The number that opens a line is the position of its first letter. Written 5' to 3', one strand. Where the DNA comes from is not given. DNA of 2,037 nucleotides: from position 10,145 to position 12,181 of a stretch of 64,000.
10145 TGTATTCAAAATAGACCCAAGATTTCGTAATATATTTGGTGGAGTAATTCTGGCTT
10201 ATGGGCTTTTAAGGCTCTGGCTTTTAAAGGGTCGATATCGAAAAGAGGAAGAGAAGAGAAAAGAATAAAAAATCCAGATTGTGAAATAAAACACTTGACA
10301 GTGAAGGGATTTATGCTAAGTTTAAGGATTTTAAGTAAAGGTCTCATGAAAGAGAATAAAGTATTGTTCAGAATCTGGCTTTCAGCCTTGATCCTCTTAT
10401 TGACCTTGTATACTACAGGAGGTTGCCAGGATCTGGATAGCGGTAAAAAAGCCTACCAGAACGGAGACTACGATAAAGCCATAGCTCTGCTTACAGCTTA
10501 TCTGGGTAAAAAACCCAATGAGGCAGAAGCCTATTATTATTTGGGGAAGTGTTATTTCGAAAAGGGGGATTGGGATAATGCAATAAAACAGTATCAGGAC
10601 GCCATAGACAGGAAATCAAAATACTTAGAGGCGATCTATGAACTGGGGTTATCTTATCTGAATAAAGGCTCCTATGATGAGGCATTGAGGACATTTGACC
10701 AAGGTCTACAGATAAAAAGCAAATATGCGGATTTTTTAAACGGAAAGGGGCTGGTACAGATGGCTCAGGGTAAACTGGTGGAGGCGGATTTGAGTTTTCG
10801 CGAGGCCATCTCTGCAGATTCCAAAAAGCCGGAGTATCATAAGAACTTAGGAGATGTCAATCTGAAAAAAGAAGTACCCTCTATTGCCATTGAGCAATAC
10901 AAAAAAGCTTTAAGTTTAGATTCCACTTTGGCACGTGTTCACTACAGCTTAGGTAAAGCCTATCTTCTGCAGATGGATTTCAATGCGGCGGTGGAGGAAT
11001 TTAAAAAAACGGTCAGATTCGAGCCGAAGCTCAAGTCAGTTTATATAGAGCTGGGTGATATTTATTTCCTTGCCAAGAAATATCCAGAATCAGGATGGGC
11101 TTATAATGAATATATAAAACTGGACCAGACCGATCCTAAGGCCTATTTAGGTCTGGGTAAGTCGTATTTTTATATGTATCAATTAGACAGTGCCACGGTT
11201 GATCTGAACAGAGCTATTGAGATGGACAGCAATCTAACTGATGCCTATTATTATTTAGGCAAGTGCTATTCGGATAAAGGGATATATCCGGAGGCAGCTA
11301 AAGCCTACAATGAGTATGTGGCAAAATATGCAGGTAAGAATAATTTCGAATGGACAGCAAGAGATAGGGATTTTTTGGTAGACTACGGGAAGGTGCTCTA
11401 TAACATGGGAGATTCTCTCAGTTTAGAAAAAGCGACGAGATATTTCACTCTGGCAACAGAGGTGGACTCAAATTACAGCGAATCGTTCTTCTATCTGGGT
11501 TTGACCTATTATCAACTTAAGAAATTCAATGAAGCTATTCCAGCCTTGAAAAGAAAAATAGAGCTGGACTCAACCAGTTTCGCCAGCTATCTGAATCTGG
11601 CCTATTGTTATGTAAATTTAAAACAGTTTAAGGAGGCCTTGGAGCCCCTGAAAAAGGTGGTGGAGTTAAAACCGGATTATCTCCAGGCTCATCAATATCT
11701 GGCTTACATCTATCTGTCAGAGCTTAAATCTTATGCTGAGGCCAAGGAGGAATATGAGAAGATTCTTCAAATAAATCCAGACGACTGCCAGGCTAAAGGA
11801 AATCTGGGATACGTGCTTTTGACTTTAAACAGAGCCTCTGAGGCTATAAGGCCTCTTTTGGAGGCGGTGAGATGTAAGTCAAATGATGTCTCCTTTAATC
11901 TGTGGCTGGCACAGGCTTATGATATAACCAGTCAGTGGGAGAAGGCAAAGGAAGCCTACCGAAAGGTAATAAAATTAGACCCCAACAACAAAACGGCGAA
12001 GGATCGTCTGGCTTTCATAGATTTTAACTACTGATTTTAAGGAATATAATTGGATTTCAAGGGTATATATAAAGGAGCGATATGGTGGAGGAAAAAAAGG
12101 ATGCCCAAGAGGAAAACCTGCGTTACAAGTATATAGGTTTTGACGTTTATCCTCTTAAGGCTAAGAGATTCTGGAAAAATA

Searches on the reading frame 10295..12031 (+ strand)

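Call 54: search_protein_families(library=pfam, proteins=[window:10295-12031:+], max_evalue=0.00001)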
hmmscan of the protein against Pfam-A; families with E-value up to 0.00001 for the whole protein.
window:10295-12031:+ (579 aa): 26 families (the best 25 are shown)
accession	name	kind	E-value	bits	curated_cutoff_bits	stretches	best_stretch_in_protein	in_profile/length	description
PF13414.12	TPR_11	-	1.5e-57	191.5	26.8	2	84-125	1-42/42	TPR repeat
PF00515.34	TPR_1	-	4.4e-57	188.1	27.8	2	77-108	1-32/34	Tetratricopeptide repeat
PF07719.23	TPR_2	-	2e-54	177.6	27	1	77-105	1-29/34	Tetratricopeptide repeat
PF13432.12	TPR_16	-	1.2e-47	160.3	32.7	1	48-107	2-61/65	Tetratricopeptide repeat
PF13431.12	TPR_17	-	3e-43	142.9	24.4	0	422-450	6-34/34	Tetratricopeptide repeat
PF14559.12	TPR_19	-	4.4e-40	136.3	25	3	53-106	1-54/68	Tetratricopeptide repeat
PF13181.12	TPR_8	-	9e-39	128.8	25.7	0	431-462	3-34/34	Tetratricopeptide repeat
PF13424.12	TPR_12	-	9.1e-32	109.5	30.1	1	59-107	26-75/77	Tetratricopeptide repeat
PF13174.12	TPR_6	-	1.8e-30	103.9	26.3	0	78-106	1-29/33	Tetratricopeptide repeat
PF13428.12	TPR_14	-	1.9e-30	102.7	23.5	0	431-471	3-43/44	Tetratricopeptide repeat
PF12895.13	ANAPC3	-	3.1e-26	91.9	27.2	2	55-135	1-80/82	Anaphase-promoting complex, cyclosome, subunit 3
PF23914.1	TPR_CcmH_CycH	-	1e-23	84.4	42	0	398-497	53-154/158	Cytochrome c-type biogenesis protein H TPR domain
PF25063.1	ARM_TT21_C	-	7.5e-15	55.8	35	0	373-498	33-163/209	Tetratricopeptide repeat protein 21 C-terminal ARM domain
PF13371.12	TPR_9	-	1.9e-14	53.8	35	0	54-107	6-59/73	Tetratricopeptide repeat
PF25062.1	ARM_TT21_N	-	1.2e-13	51.8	40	1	396-563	28-199/222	Tetratricopeptide repeat protein 21 N-terminal ARM repeat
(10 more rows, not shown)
